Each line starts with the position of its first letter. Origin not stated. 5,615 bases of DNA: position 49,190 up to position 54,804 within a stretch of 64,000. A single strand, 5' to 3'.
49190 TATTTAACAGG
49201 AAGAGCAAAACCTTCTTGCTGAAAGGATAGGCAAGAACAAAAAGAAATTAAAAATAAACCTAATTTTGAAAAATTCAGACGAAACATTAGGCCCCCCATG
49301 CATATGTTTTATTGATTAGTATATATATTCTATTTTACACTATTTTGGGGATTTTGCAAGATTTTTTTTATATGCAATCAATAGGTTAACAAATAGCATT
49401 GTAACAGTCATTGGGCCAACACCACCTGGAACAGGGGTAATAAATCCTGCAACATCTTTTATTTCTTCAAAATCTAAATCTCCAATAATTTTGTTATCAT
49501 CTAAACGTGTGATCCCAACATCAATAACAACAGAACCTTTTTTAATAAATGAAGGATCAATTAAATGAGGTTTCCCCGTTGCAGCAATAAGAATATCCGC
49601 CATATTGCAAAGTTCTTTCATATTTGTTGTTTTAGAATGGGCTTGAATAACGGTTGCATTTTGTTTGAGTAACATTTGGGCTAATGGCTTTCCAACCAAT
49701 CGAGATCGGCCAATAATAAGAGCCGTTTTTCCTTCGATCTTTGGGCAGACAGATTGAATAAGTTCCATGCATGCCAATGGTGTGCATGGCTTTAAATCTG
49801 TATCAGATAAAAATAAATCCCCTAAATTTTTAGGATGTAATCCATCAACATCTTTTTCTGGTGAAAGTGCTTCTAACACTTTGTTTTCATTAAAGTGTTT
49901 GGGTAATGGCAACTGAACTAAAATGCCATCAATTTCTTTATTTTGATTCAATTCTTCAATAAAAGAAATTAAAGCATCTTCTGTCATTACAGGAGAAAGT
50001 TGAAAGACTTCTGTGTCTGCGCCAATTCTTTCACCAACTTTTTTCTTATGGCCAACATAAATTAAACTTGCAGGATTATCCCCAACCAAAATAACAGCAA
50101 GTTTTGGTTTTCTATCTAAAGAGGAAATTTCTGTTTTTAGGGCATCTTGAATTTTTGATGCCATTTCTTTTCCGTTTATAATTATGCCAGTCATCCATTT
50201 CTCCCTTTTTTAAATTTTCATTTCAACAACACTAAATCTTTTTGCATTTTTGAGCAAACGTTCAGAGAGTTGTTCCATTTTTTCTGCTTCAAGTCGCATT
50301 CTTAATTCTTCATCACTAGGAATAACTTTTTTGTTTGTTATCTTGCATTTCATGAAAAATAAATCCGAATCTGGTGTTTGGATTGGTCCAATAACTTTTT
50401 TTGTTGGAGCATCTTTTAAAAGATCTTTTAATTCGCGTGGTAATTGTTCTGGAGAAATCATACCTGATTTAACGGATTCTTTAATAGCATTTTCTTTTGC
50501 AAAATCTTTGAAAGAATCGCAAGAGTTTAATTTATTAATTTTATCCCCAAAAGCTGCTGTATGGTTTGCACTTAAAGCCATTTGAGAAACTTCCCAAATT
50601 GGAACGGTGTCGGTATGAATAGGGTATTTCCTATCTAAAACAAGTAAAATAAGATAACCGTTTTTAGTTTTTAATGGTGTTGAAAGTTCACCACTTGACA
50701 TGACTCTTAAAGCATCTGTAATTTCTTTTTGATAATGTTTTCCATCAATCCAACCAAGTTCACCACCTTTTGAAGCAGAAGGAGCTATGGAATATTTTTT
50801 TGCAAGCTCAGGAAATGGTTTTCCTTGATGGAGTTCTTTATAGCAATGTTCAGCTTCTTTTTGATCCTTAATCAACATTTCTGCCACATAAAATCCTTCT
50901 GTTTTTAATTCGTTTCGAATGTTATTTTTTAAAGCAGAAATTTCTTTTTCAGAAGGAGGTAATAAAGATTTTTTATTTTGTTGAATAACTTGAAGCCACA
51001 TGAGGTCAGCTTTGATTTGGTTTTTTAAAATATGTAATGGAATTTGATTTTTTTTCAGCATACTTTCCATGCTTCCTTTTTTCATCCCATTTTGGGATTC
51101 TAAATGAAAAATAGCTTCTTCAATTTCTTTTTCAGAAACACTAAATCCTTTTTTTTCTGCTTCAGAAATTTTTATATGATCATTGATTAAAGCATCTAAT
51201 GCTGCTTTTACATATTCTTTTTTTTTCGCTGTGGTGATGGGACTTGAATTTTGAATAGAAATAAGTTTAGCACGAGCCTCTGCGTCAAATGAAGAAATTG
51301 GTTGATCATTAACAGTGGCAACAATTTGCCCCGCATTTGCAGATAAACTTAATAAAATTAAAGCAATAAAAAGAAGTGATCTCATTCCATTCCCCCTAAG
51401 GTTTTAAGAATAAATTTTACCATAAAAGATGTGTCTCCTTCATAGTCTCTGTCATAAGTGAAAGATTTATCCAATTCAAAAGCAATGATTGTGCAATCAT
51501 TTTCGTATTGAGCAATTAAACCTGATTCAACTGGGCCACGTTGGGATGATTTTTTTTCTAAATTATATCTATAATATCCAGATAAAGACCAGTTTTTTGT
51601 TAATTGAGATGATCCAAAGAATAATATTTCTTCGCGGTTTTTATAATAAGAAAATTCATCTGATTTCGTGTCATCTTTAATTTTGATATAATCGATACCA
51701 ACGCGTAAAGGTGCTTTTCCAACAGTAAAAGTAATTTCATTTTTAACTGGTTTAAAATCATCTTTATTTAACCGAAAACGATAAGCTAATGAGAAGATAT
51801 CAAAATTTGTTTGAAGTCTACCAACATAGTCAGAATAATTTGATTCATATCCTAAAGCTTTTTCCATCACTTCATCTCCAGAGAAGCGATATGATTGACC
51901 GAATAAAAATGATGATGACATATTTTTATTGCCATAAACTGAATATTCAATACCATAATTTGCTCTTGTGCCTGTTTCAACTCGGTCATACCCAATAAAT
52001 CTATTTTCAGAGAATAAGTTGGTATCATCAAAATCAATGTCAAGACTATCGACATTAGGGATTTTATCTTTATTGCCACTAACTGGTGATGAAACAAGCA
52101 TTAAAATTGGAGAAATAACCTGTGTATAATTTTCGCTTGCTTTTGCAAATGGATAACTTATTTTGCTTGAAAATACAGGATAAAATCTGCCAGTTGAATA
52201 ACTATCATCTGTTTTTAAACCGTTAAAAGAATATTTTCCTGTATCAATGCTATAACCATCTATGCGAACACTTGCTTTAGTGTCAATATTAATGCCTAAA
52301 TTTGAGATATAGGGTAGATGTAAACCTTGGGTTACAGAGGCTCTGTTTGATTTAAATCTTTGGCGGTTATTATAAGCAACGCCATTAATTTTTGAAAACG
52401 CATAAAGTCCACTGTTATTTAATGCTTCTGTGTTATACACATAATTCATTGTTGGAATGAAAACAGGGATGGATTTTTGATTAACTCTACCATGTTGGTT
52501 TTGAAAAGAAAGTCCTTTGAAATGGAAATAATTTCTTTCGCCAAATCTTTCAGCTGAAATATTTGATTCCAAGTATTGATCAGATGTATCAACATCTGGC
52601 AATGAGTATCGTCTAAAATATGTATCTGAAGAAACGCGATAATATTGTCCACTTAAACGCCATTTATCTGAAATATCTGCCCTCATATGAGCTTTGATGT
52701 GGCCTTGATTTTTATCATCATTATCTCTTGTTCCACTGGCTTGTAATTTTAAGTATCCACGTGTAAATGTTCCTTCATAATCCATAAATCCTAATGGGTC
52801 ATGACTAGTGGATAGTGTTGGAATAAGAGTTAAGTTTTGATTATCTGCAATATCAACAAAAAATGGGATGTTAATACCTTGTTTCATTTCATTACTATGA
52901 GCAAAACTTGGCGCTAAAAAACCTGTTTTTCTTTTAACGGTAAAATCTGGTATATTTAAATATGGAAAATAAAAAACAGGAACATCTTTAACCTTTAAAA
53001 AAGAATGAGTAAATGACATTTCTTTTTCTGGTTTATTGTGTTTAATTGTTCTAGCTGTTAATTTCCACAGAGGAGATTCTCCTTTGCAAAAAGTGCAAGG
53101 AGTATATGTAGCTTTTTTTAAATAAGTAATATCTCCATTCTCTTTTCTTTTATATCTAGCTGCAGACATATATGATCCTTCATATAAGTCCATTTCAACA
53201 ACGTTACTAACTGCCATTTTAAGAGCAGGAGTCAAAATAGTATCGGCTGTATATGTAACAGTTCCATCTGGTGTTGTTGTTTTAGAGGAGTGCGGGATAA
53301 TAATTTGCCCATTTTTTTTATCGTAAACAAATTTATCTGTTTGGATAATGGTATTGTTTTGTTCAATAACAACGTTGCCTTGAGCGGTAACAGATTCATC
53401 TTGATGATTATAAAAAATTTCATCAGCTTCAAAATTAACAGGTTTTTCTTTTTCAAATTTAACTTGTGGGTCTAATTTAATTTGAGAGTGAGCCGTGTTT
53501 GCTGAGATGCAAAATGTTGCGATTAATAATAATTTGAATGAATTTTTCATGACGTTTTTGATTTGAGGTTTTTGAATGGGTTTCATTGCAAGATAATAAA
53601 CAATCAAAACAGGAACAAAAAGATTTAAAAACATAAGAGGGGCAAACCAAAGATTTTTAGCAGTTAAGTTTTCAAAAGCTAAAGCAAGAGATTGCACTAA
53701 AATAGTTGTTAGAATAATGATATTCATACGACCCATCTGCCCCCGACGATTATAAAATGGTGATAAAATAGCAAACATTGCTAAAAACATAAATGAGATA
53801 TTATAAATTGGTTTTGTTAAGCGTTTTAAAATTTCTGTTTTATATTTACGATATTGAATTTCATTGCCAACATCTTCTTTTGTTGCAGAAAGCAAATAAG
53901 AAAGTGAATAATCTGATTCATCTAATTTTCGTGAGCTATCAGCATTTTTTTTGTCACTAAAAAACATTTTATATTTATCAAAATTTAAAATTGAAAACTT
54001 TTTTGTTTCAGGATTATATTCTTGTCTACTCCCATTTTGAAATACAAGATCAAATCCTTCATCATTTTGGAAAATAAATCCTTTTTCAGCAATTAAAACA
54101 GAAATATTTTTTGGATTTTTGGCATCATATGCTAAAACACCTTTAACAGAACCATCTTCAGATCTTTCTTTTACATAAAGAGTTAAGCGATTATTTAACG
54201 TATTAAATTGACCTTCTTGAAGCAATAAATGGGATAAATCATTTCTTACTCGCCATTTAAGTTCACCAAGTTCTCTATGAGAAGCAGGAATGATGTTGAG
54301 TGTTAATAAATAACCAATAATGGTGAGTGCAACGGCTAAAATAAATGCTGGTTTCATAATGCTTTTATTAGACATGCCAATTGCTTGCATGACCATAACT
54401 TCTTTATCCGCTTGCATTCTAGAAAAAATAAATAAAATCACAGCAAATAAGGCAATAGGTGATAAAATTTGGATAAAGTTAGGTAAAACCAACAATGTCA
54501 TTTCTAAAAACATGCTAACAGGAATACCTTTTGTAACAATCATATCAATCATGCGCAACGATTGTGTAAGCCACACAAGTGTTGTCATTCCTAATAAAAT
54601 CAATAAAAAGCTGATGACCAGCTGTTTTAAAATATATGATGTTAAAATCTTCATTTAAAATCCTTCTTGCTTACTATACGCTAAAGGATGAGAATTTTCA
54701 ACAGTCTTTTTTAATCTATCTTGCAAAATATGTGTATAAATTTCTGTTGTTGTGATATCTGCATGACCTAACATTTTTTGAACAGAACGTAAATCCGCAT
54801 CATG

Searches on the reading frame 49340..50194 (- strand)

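Call 14: search_protein_families(library=pfam, proteins=[window:49340-50194:-], max_evalue=0.001)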
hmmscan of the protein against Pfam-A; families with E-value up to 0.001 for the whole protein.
window:49340-50194:- (284 aa): 2 families
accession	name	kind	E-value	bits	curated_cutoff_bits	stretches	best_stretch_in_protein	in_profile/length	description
PF02882.25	THF_DHG_CYH_C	-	6.3e-63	211.3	27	1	120-278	1-159/160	Tetrahydrofolate dehydrogenase/cyclohydrolase, NAD(P)-binding domain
PF00763.28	THF_DHG_CYH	-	1.9e-36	125.3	32.8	1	6-117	1-115/115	Tetrahydrofolate dehydrogenase/cyclohydrolase, catalytic domain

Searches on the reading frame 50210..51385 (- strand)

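Call 14: search_protein_families(library=pfam, proteins=[window:50210-51385:-], max_evalue=0.001)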
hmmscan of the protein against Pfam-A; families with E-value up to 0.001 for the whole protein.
window:50210-51385:- (391 aa): 6 families
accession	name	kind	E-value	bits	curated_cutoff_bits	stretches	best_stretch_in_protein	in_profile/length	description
PF00639.27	Rotamase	-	1.6e-17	64.7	21.7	1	175-249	19-95/97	PPIC-type PPIASE domain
PF13616.12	Rotamase_3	-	5e-14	53.3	22.5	1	174-253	36-116/116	PPIC-type PPIASE domain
PF13145.12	Rotamase_2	-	2.7e-12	48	27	1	144-254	1-110/121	PPIC-type PPIASE domain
PF13624.11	SurA_N_3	-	2.4e-11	44.2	27.2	1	14-133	33-161/162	SurA-like N-terminal domain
PF09312.16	SurA_N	-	1.4e-08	35.3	30.8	1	20-130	3-114/118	SurA N-terminal domain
PF13623.11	SurA_N_2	-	5.7e-08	33.2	28.5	1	14-97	35-124/145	SurA-like N-terminal domain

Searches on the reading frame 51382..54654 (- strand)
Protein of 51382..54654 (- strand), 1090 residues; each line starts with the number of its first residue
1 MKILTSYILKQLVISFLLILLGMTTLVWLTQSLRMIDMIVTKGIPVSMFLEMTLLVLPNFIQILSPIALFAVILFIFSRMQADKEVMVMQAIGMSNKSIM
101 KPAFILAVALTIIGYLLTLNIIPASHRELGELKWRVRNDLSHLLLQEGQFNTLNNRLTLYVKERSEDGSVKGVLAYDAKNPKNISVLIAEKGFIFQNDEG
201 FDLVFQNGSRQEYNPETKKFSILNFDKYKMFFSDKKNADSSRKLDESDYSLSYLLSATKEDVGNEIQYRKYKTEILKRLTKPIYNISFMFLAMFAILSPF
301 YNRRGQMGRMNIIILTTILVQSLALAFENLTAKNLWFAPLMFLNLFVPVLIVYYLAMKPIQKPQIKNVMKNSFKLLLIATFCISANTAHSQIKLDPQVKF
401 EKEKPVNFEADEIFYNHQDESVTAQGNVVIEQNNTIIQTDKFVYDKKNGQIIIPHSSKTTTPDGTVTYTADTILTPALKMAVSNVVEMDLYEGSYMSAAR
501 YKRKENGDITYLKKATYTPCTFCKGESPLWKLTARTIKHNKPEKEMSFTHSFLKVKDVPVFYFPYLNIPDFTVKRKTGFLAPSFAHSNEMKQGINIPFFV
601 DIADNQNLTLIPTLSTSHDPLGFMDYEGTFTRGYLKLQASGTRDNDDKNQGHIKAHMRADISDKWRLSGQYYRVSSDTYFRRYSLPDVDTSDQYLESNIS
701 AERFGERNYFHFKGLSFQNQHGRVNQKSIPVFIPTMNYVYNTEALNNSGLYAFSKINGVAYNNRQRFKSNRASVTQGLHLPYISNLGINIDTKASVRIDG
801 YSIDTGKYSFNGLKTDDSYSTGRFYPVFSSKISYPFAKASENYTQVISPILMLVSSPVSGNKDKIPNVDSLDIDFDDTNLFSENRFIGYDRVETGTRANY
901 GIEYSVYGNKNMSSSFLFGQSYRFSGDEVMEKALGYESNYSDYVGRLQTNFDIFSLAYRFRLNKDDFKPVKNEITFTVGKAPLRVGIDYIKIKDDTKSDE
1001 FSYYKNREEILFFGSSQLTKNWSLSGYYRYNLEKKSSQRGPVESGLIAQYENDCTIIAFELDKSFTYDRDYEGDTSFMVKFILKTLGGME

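Call 14: search_protein_families(library=pfam, proteins=[window:51382-54654:-], max_evalue=0.001)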
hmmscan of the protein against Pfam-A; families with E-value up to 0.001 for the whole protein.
window:51382-54654:- (1090 aa): 3 families
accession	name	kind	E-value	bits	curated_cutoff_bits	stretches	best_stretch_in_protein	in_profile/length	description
PF03739.19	LptF_LptG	-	3.7e-67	227.3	27.9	1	7-347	2-341/353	Lipopolysaccharide export system permease LptF/LptG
PF04453.20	LptD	-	6.9e-51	174.2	22.4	1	649-1022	2-384/384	LPS transport system D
PF03968.19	LptD_N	-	0.00029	21.5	20.4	1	409-454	3-44/113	LptA/(LptD N-terminal domain) LPS transport protein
